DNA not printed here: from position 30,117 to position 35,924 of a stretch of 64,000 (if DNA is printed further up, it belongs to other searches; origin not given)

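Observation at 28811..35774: Giant 1800-aa GT-C fusion glycosyltransferase (GT87/DUF2029-like + beta-propeller + PMT/GT39-like) paired with a divergent DUF2723 protein, adjacent to the PIM cluster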

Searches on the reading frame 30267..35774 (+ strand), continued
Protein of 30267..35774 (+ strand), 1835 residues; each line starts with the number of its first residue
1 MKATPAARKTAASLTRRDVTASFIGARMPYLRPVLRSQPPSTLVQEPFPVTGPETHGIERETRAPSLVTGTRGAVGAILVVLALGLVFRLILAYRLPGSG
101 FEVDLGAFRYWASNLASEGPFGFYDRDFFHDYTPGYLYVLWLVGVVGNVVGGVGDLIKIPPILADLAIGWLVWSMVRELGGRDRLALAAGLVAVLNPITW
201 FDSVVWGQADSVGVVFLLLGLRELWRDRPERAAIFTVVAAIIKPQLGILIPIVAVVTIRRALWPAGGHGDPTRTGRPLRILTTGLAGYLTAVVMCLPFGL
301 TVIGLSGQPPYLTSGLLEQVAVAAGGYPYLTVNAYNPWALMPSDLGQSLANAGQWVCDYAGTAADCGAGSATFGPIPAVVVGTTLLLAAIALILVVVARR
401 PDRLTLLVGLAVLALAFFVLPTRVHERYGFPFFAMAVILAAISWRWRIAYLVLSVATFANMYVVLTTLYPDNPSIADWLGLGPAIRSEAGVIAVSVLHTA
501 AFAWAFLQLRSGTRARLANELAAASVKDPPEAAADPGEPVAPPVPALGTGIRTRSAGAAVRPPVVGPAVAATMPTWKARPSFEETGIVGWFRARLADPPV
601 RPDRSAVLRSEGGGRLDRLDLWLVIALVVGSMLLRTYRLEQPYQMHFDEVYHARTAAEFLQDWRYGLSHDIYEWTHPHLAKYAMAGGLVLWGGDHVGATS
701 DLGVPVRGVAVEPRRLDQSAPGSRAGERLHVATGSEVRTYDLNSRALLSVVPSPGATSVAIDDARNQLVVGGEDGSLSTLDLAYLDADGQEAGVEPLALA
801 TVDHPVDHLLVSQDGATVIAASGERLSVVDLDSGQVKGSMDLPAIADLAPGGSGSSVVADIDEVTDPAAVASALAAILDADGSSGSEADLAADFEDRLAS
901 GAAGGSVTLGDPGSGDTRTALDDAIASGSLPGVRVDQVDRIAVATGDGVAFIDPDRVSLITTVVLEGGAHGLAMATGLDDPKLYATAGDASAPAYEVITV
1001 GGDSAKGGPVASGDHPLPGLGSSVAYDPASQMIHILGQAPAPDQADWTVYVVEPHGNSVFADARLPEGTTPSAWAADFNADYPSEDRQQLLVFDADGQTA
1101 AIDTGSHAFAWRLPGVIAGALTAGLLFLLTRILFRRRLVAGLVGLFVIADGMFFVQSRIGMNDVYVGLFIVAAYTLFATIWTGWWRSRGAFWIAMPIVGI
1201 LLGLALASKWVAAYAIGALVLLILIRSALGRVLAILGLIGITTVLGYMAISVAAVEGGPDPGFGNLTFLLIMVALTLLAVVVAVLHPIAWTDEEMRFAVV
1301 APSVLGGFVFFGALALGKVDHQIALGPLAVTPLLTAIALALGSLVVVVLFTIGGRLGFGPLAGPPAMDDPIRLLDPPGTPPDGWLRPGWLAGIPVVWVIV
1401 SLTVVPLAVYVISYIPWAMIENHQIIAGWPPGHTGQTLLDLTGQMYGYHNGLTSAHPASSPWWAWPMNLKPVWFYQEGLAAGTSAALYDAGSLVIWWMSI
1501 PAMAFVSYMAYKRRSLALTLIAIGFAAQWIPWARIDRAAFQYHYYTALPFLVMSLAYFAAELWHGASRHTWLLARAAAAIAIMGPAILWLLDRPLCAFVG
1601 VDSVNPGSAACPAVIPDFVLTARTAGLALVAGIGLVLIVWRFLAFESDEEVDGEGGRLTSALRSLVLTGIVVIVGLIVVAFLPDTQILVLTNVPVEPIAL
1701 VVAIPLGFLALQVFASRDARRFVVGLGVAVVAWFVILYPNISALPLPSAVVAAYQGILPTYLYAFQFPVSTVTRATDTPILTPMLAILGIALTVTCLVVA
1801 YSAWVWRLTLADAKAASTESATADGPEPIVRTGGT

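Call 30: find_related_loci(query=window:30414-35774:+, collection=genome_contigs, flank=10000)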
Query window:30414-35774:+ (1786 aa) in genome_contigs; peptide patterns used: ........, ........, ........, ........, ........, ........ (x = any residue, [..] = any of these).
516 stretches matched a pattern; 457 encode a relative of the query (tblastn E <= 1e-3); the best 80 are kept; 80 distinct loci.
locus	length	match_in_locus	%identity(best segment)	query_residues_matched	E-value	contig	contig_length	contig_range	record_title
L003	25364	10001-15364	74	1-1759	0e+0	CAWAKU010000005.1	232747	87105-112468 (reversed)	MAG: uncultured Chloroflexia bacterium isolate MFD02134.bin.1.198 genome assembly, contig: contig_24981, whole genome sh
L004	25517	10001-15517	68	1-1785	0e+0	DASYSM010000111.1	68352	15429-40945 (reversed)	MAG TPA_asm: Candidatus Limnocylindrales bacterium isolate SMAG_U4538 k141_684542, whole genome shotgun sequence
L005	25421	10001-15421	66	1-1776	0e+0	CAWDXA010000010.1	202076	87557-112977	MAG: uncultured Chloroflexia bacterium isolate MFD05942.bin.2.254 genome assembly, contig: contig_72820, whole genome sh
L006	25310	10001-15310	64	1-1785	0e+0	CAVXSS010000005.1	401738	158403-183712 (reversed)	MAG: uncultured Chloroflexia bacterium isolate MFD04944.bin.1.66 genome assembly, contig: contig_80681, whole genome sho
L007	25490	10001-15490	63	1-1785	0e+0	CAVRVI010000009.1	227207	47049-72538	MAG: uncultured Chloroflexia bacterium isolate MFD02242.bin.2.102 genome assembly, contig: contig_45129, whole genome sh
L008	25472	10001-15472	63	1-1785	0e+0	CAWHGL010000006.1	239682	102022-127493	MAG: uncultured Chloroflexia bacterium isolate MFD00392.bin.2.284 genome assembly, contig: contig_66022, whole genome sh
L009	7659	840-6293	61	1-1785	0e+0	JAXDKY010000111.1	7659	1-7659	MAG: Chloroflexota bacterium isolate BP_605 scaffold_1554710, whole genome shotgun sequence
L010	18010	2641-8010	64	3-1785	0e+0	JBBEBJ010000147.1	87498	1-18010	MAG: Chloroflexota bacterium isolate LejiaF_70_124 Lejia_F_418_length_87498_cov_80, whole genome shotgun sequence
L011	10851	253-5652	62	1-1785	0e+0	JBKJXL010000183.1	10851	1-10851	MAG: Candidatus Limnocylindrales bacterium isolate swi_bin.173 k127_558003, whole genome shotgun sequence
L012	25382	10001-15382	62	1-1785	0e+0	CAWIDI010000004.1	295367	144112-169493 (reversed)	MAG: uncultured Chloroflexia bacterium isolate MFD05442.bin.2.330 genome assembly, contig: contig_25235, whole genome sh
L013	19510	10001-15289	64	1-1785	0e+0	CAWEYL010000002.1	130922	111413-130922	MAG: uncultured Chloroflexia bacterium isolate MFD05942.bin.2.177 genome assembly, contig: contig_132319, whole genome s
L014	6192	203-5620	61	1-1766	0e+0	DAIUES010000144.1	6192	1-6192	MAG TPA_asm: Candidatus Limnocylindrales bacterium isolate CTOTU27539 NODE_3012_length_6192_cov_6.467818, whole genome s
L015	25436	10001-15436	62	1-1785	0e+0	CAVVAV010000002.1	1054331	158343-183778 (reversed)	MAG: uncultured Chloroflexia bacterium isolate MFD09206.bin.1.36 genome assembly, contig: contig_5633, whole genome shot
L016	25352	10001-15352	65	3-1785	0e+0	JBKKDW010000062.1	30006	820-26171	MAG: Candidatus Limnocylindrales bacterium isolate swi_bin.91 k127_11838534, whole genome shotgun sequence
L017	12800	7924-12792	68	1-1581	0e+0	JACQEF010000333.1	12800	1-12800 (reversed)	MAG: Chloroflexi bacterium isolate NC_groundwater_1014_Pr1_S-0.65um_71_9 Montesol18_Sp65_coassembly_scaffold_1579543, wh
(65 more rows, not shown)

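Call 54: search_protein_families(library=pfam, proteins=[L002:8514-9971:-], max_evalue=0.01)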
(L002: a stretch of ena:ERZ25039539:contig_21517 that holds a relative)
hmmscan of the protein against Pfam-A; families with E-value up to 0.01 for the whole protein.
L002:8514-9971:- (485 aa): 0 families

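Call 69: search_protein_families(library=ncbifam, proteins=[L002:8514-9971:-], max_evalue=0.01)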
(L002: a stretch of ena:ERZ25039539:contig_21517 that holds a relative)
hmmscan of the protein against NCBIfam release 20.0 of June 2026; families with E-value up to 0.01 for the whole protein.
L002:8514-9971:- (485 aa): 0 families
